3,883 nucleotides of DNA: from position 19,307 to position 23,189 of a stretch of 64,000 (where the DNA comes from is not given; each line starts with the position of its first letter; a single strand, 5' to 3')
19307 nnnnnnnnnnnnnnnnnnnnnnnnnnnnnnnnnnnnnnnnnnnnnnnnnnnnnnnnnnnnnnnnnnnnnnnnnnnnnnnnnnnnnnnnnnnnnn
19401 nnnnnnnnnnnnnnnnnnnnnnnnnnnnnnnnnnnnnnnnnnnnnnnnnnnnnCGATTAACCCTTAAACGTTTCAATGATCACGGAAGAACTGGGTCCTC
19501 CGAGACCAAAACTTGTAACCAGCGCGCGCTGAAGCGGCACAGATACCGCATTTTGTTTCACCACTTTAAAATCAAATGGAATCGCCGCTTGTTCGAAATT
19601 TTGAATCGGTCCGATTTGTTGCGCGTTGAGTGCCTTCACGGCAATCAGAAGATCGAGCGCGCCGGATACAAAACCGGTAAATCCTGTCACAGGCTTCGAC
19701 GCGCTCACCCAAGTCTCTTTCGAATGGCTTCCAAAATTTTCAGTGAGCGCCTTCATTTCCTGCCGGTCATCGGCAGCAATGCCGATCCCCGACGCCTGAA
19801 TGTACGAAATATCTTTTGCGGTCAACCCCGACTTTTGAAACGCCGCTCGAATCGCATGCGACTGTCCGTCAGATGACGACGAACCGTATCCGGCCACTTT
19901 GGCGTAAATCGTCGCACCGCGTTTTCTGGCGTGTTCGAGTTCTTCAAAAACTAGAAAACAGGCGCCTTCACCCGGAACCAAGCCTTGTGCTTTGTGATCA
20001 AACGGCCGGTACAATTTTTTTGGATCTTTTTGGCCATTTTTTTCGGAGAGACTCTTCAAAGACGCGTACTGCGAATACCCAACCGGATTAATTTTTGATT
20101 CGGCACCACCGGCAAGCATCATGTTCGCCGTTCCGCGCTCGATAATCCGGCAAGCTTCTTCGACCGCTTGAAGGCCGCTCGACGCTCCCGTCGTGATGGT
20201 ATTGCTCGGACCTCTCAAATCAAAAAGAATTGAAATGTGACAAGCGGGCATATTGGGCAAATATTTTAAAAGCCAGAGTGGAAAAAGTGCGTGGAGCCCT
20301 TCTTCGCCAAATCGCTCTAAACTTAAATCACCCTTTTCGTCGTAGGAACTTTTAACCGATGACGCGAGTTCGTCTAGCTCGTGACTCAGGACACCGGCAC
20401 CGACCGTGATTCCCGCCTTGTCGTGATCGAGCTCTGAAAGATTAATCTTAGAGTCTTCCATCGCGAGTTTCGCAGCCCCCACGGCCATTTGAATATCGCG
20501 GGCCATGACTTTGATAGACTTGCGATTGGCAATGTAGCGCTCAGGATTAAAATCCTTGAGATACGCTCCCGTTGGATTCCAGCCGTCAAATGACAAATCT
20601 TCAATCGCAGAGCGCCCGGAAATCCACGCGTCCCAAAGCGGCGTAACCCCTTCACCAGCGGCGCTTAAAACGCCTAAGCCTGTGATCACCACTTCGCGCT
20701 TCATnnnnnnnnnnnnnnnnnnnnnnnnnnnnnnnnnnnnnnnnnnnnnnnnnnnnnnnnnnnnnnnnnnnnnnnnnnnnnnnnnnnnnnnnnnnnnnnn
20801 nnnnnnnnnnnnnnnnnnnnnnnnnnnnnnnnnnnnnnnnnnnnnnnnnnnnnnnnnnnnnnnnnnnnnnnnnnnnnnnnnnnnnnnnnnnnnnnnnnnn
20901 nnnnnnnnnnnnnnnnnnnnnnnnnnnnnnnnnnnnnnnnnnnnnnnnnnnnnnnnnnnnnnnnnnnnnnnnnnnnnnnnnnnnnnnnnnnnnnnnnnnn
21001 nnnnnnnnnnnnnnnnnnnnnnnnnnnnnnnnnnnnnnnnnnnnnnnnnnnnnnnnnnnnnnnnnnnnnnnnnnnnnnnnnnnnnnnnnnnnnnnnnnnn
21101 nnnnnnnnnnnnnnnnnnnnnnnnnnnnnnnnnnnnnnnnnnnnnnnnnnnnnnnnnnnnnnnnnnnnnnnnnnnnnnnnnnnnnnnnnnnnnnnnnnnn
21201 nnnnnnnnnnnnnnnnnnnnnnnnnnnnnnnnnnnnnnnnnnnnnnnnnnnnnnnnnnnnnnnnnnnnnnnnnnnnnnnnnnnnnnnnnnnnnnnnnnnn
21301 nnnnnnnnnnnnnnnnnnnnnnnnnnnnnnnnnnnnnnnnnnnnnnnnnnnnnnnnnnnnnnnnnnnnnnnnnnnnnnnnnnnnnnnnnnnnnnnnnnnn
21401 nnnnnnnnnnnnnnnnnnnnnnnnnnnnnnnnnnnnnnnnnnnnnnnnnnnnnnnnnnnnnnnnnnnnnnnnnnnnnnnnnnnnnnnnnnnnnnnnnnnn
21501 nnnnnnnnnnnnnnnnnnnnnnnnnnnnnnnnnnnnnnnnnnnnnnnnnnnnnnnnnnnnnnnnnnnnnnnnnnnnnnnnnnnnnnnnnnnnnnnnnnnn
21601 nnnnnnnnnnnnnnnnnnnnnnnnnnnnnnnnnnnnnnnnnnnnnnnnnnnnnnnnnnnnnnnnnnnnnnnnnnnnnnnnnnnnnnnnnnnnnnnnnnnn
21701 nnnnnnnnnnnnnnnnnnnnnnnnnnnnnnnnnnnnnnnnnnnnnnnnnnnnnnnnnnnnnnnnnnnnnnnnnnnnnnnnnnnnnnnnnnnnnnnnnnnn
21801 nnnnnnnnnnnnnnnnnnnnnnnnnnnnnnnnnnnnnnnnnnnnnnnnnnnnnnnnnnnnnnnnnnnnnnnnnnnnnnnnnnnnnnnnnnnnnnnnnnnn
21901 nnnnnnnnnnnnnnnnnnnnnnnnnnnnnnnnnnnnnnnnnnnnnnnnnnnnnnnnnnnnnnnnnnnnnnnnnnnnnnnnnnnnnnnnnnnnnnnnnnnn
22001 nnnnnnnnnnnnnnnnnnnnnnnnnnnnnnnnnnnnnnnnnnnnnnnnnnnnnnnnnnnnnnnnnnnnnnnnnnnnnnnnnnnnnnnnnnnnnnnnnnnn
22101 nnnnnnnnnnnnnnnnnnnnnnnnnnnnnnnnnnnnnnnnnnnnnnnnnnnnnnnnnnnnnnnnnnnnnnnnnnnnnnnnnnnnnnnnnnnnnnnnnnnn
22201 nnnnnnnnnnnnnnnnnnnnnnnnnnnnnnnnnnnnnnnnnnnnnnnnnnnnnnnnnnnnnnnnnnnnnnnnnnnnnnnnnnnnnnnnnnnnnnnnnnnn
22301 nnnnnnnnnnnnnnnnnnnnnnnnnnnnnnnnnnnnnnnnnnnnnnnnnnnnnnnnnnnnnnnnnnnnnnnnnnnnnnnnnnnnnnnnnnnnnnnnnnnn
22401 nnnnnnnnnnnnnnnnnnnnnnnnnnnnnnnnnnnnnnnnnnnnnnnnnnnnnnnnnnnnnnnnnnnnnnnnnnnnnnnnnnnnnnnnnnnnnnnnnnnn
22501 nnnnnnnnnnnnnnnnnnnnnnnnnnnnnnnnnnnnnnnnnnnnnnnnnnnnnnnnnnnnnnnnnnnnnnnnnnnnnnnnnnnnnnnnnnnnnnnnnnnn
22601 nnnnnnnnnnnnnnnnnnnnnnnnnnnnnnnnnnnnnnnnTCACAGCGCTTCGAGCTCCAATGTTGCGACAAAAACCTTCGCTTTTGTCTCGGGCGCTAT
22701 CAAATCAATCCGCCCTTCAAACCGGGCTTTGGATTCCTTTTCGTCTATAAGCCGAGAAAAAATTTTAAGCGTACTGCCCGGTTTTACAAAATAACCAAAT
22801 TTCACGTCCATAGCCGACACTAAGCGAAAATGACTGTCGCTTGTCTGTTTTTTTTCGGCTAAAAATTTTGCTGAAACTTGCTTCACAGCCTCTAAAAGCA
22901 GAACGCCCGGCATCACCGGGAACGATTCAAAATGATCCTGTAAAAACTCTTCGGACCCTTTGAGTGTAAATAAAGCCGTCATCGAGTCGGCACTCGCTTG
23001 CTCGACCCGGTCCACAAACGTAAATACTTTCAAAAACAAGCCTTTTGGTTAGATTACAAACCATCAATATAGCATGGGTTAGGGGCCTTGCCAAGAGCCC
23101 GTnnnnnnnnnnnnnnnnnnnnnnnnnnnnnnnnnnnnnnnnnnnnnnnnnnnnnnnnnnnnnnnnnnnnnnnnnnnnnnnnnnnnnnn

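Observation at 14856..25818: Type II FAS/PKS-like biosynthetic locus with a KS/CLF pair: candidate undescribed specialised lipid (aryl-polyene-like) pathway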

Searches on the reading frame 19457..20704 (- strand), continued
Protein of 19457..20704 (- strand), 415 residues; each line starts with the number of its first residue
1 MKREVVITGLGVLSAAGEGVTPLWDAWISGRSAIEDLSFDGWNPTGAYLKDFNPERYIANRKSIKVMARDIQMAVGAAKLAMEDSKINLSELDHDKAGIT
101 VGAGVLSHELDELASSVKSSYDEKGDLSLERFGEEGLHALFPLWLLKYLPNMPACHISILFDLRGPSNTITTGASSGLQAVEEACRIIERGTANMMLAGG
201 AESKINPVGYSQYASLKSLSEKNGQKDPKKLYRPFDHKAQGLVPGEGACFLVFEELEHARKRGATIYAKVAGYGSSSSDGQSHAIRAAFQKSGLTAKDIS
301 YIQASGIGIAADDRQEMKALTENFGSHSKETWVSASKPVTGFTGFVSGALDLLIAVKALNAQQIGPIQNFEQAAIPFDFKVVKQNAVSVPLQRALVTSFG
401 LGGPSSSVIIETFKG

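Call 27: search_solved_structures(query=window:19457-20704:-, max_evalue=1e-10)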
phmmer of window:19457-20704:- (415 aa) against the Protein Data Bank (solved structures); distinct sequences matched with E-value up to 1e-10: 133 (the best 60 are shown).
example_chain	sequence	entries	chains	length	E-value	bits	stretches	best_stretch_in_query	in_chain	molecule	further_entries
4r8e_A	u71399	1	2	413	2.2e-56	194.9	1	2-410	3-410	3-oxoacyl-[acyl-carrier-protein] synthase 2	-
3hnz_A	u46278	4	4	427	7.4e-56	193.2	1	2-411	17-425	3-oxoacyl-[acyl-carrier-protein] synthase 2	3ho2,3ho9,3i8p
6okg_A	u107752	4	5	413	1.5e-55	192.2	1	2-411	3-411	3-oxoacyl-[acyl-carrier-protein] synthase 2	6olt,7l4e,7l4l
1b3n_A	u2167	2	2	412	1.6e-55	192.1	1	2-411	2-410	PROTEIN (KETOACYL ACYL CARRIER PROTEIN SYNTHASE 2) | BETA-KETOACYL ACP SYNTHASE II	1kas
9lpl_A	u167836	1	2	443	1.8e-55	191.9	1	2-413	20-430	3-oxoacyl-[acyl-carrier-protein] synthase 2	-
2gfw_A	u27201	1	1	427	1.9e-55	191.8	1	2-411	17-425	3-oxoacyl-[acyl-carrier-protein] synthase 2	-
2gfv_A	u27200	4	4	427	3.2e-55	191.1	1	2-411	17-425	3-oxoacyl-[acyl-carrier-protein] synthase 2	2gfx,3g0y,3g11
4qav_A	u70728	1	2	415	5.7e-55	190.3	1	2-415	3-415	3-oxoacyl-[acyl-carrier-protein] synthase 2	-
2gfy_A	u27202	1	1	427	1.5e-54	188.9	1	2-411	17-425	3-oxoacyl-[acyl-carrier-protein] synthase 2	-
1j3n_A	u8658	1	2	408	2.5e-54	188.1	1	3-406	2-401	3-oxoacyl-(acyl-carrier protein) synthase II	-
4jrh_A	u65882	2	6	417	6.4e-54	186.8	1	2-411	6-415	3-oxoacyl-[acyl-carrier-protein] synthase 2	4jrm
4ls5_A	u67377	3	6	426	1.2e-53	185.9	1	2-413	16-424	3-oxoacyl-[acyl-carrier-protein] synthase 2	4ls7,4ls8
4ls6_A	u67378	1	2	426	3.5e-53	184.4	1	2-413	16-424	3-oxoacyl-[acyl-carrier-protein] synthase 2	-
9n50_A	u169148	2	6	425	1.6e-51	178.9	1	2-410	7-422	3-oxoacyl-[acyl-carrier-protein] synthase, mitochondrial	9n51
2iwy_A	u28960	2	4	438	1.8e-51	178.7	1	2-410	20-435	3-OXOACYL-[ACYL-CARRIER-PROTEIN] SYNTHASE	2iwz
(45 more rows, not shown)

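Call 34: search_protein_families(library=pfam, proteins=[L041:587-1393:+, L041:1488-2471:+, L041:2472-3422:+, L041:3434-4180:+, L041:108-590:+, L041:9088-9450:+, L041:12567-13514:+, L041:13531-15303:+, L041:15655-17112:+, L041:17377-20487:+], max_evalue=0.001)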
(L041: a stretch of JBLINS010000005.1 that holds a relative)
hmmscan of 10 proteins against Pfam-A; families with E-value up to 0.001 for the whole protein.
L041:587-1393:+ (268 aa): 2 families
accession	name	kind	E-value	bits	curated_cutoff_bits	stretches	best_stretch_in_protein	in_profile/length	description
PF01510.30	Amidase_2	-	1.3e-22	81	26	1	125-255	3-130/131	N-acetylmuramoyl-L-alanine amidase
PF01476.26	LysM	-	5.2e-11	42.8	20.9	1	66-109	1-43/43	LysM domain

L041:1488-2471:+ (327 aa): 1 family
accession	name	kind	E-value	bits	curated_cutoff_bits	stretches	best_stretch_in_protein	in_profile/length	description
PF01145.31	Band_7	-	8.6e-30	104.5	23.6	1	42-234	2-174/176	SPFH domain / Band 7 family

L041:2472-3422:+ (316 aa): 1 family
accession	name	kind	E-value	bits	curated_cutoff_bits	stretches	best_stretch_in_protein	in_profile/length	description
PF01145.31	Band_7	-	4.5e-24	85.9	23.6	1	27-229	2-175/176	SPFH domain / Band 7 family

L041:3434-4180:+ (248 aa): 1 family
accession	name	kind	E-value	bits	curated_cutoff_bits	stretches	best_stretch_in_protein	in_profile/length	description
PF07608.17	DUF1571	-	1.1e-16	61.3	27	1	62-230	21-197/208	Protein of unknown function (DUF1571)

L041:108-590:+ (160 aa): 2 families
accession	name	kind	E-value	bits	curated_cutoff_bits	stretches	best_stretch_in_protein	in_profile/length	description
PF01272.25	GreA_GreB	-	5.6e-27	94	26.9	1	85-159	2-76/77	Transcription elongation factor, GreA/GreB, C-term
PF03449.20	GreA_GreB_N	-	3.7e-26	91.5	24.5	1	9-78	2-71/71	Transcription elongation factor, N-terminal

L041:9088-9450:+ (120 aa): 1 family
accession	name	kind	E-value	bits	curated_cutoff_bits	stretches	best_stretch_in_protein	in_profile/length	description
PF01648.25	ACPS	-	2.8e-15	56.8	25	1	6-93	1-91/111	4'-phosphopantetheinyl transferase superfamily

L041:12567-13514:+ (315 aa): 1 family
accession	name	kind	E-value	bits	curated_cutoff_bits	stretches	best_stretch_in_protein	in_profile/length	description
PF00561.26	Abhydrolase_1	-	0.00071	19.7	25.8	0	243-291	192-239/245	alpha/beta hydrolase fold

L041:13531-15303:+ (590 aa): 2 families
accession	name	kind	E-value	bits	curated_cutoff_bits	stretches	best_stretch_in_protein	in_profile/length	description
PF01077.27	NIR_SIR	-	7.8e-48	162.3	27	2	123-275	1-150/158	Nitrite and sulphite reductase 4Fe-4S domain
PF03460.22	NIR_SIR_ferr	-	1.2e-32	111.9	24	2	328-394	1-68/69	Nitrite/Sulfite reductase ferredoxin-like half domain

L041:15655-17112:+ (485 aa): 1 family
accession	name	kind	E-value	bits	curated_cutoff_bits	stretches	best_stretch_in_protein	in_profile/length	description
PF02321.23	OEP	-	1.3e-15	58.2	22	1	289-467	6-179/187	Outer membrane efflux protein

L041:17377-20487:+ (1036 aa): 3 families
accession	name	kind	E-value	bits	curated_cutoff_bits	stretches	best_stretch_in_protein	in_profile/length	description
PF00873.25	ACR_tran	-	5e-179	597.7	28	1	5-1014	3-1020/1021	AcrB/AcrD/AcrF family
PF02355.23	SecD_SecF_C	-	5.9e-12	45.8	20.5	2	339-478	40-178/189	Protein export membrane protein SecD/SecF, C-terminal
PF03176.21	MMPL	-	4.8e-07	29.5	20.5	1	201-501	9-319/333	MMPL family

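Call 38: search_dna_similar(query=window:19457-20704:-, collection=plasmids, mode=protein, max_rows=25)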
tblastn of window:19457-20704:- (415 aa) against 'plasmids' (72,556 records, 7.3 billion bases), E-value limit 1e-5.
In 4 record(s) the limit of 40 matching pieces per record was reached: places in those records are undercounted.
Records with a match: 1567; places in all: 4900; records where one place covers at least 80% of the query: 1052.
Best place of each record, by identity: <60% 1567.
By first word of the organism name: Streptomyces 280; Salmonella 184; Ralstonia 128; Rhizobium 123; Bacillus 97; Sinorhizobium 90; Burkholderia 63; Pantoea 54; Klebsiella 43; Escherichia 25; and 144 more.
By predicted mobility (MOB-suite, as given by PLSDB): non-mobilizable 808; conjugative 468; mobilizable 291.
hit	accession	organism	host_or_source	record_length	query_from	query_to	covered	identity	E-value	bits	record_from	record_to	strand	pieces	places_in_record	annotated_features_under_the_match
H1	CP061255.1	Escherichia coli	Homo sapiens,cell culture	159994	2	411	99%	32.8%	6e-52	194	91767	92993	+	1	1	fabF: beta-ketoacyl-ACP synthase II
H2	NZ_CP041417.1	Escherichia coli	goat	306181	2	411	99%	32.8%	7e-52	194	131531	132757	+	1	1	fabF: beta-ketoacyl-ACP synthase II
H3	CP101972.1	Escherichia coli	Microbe organism,goat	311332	2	411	99%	32.8%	7e-52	194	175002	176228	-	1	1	fabF: beta-ketoacyl-ACP synthase II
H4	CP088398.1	Escherichia coli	Homo sapiens,blood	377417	2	411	99%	32.8%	7e-52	194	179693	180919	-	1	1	fabF: beta-ketoacyl-ACP synthase II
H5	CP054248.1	Escherichia coli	Homo sapiens,bone infection of foot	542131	2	411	99%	32.8%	7e-52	194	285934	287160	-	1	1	fabF: beta-ketoacyl-ACP synthase II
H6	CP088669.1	Escherichia coli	Homo sapiens,blood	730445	2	411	99%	32.8%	7e-52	194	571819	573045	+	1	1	fabF: beta-ketoacyl-ACP synthase II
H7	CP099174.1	Escherichia coli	culture,Pooled soil sample collected ...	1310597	2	411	99%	32.8%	7e-52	194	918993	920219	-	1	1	fabF: beta-ketoacyl-ACP synthase II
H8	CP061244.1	Escherichia coli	Homo sapiens,cell culture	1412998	2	411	99%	32.8%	7e-52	194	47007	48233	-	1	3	fabF: beta-ketoacyl-ACP synthase II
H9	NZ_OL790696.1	Escherichia coli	-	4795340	2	411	99%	32.8%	7e-52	194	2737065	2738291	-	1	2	none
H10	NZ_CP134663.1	Escherichia coli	Larus michahellis,bacteria,cloaca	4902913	2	411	99%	32.8%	7e-52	194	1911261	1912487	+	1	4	none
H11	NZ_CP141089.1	Escherichia coli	Homo sapiens,Infected Human Urine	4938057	2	411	99%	32.8%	7e-52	194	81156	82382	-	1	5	none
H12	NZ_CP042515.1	Serratia marcescens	Whole organism,Ensuite 7/8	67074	2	411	99%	32.6%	6e-55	203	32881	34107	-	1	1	fabF: beta-ketoacyl-ACP synthase II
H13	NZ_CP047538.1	Salmonella enterica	feces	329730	2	411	99%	32.6%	1e-52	196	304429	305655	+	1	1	fabF: beta-ketoacyl-ACP synthase II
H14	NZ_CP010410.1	Xanthomonas sacchari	cell culture,rice seeds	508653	3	403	97%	33.2%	1e-47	181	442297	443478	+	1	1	beta-ketoacyl-[acyl-carrier-protein] synthase family protein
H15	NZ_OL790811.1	Proteus mirabilis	-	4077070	2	411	99%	32.4%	4e-53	197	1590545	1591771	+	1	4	none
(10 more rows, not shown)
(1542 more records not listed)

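Call 47: search_protein_families(library=pfam, proteins=[L022:2973-4655:+, L022:320-3013:+, L018:15553-16953:+, L018:16964-18271:+, L022:14956-17301:+, L018:18264-18998:+, L048:8427-9641:+, L048:11251-13095:+, L020:889-2001:+, L020:3270-4877:+], max_evalue=0.0001)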
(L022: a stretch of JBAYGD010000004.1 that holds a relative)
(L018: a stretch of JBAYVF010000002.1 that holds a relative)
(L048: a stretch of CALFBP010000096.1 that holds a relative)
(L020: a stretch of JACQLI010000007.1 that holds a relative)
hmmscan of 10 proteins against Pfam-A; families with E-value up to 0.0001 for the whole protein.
L022:2973-4655:+ (560 aa): 2 families
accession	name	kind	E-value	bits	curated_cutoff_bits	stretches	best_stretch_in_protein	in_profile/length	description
PF20154.4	LNT_N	-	8.7e-28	97.9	27.1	1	47-200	1-158/159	Apolipoprotein N-acyltransferase N-terminal domain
PF00795.27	CN_hydrolase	-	6.2e-23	81.9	23.2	1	273-513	1-240/256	Carbon-nitrogen hydrolase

L022:320-3013:+ (897 aa): 5 families
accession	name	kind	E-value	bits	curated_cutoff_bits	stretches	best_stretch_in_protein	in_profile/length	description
PF07517.20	SecA_DEAD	-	4.1e-132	440.2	24.6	1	7-406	1-290/290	SecA DEAD-like domain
PF21090.3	P-loop_SecA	-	1e-78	264.1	27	2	421-521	1-101/205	SecA P-loop domain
PF07516.18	SecA_SW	-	3.7e-68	230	26.7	1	593-802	2-200/200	SecA Wing and Scaffold domain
PF01043.26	SecA_PP_bind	-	5.7e-34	117.5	23.5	1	261-362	9-110/110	SecA preprotein cross-linking domain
PF02810.21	SEC-C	-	8.9e-11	41.9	20.4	1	877-894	1-18/19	SEC-C motif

L018:15553-16953:+ (466 aa): 2 families
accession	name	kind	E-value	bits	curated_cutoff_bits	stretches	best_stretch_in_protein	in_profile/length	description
PF00152.25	tRNA-synt_2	-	1.5e-95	320.3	25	1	123-452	2-307/308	tRNA synthetases class II (D, K and N)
PF01336.31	tRNA_anti-codon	-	3.3e-16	59.4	27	1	29-105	1-74/75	OB-fold nucleic acid binding domain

L018:16964-18271:+ (435 aa): 2 families
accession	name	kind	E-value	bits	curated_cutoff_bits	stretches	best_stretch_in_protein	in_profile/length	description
PF02687.27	FtsX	-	1.2e-18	67.7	25.5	1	295-428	2-120/120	FtsX-like permease C-terminal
PF12704.14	MacB_PCD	-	5.2e-14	53.5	27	1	25-257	1-199/207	MacB-like periplasmic core domain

L022:14956-17301:+ (781 aa): 3 families
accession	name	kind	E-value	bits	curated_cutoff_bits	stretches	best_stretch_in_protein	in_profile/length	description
PF03176.21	MMPL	-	5.1e-34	118.2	20.5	2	478-755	15-305/333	MMPL family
PF12349.14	Sterol-sensing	-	1.6e-10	41.5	22.3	1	237-367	6-136/153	Sterol-sensing domain of SREBP cleavage-activation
PF00873.25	ACR_tran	-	7.4e-05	21.1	28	0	203-334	852-984/1021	AcrB/AcrD/AcrF family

L018:18264-18998:+ (244 aa): 3 families
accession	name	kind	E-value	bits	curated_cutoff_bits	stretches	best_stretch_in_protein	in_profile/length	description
PF00005.33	ABC_tran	-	1.2e-35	123.6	25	1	29-174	1-136/137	ABC transporter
PF02463.25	SMC_N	-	4.9e-07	29.8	40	0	143-218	133-210/220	RecF/RecN/SMC N terminal domain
PF13304.12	AAA_21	-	1.2e-05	26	27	0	144-207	235-300/304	AAA domain, putative AbiEii toxin, Type IV TA system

L048:8427-9641:+ (404 aa): 1 family
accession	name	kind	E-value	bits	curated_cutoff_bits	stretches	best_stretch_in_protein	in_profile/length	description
PF00583.31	Acetyltransf_1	-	1.5e-07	32.1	20.7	1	270-378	27-104/116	Acetyltransferase (GNAT) family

L048:11251-13095:+ (614 aa): 1 family
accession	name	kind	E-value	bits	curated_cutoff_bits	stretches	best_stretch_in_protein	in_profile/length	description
PF01926.29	MMR_HSR1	-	3.7e-09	37.1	21.9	1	61-211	2-112/113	50S ribosome-binding GTPase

L020:889-2001:+ (370 aa): 1 family
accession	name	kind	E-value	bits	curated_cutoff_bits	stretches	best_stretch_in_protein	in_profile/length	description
PF00248.27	Aldo_ket_red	-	6.3e-25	88.3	24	1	46-218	12-142/291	Aldo/keto reductase family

L020:3270-4877:+ (535 aa): 3 families
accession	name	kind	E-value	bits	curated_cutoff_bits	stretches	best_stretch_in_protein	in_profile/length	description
PF04055.27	Radical_SAM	-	5.2e-16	59.7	29.5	1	170-322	2-151/166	Radical SAM superfamily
PF13282.11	DUF4070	-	8.1e-12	45.8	22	1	356-499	1-136/144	Domain of unknown function (DUF4070)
PF02310.24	B12-binding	-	4.2e-10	39.9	32.1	1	29-123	11-117/121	B12 binding domain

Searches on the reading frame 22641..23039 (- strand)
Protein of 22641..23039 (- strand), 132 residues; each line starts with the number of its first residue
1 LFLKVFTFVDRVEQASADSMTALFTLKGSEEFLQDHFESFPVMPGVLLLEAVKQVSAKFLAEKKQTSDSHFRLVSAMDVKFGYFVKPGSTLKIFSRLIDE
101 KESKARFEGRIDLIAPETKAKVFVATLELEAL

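Call 3: search_protein_families(library=pfam, proteins=[window:22641-23039:-])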
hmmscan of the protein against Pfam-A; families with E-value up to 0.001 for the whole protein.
window:22641-23039:- (132 aa): 1 family
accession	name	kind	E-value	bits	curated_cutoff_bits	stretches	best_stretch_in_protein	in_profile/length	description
PF07977.19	FabA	-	8.8e-12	45.3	23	1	6-93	6-108/138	FabA-like domain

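Call 5: search_protein_families(library=ncbifam, proteins=[window:22641-23039:-], max_evalue=0.00001)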
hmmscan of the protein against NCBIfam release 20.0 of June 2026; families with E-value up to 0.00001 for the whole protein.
window:22641-23039:- (132 aa): 4 families
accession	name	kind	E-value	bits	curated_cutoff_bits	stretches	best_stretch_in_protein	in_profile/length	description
NF000582.1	PRK00006.1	equivalog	3.5e-17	62.6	113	1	6-110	15-120/137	3-hydroxyacyl-ACP dehydratase FabZ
TIGR01750.1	fabZ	equivalog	6.7e-15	55.2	155.15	1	6-110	16-124/141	3-hydroxyacyl-ACP dehydratase FabZ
NF009667.0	PRK13188.1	equivalog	2.8e-14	52.6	465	1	6-102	336-433/464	bifunctional UDP-3-O-[3-hydroxymyristoyl] N-acetylglucosamine deacetylase/3-hydroxyacyl-ACP dehydratase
TIGR01749.1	fabA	equivalog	7.7e-06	25.9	238.15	1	18-93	50-123/169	3-hydroxyacyl-[acyl-carrier-protein] dehydratase FabA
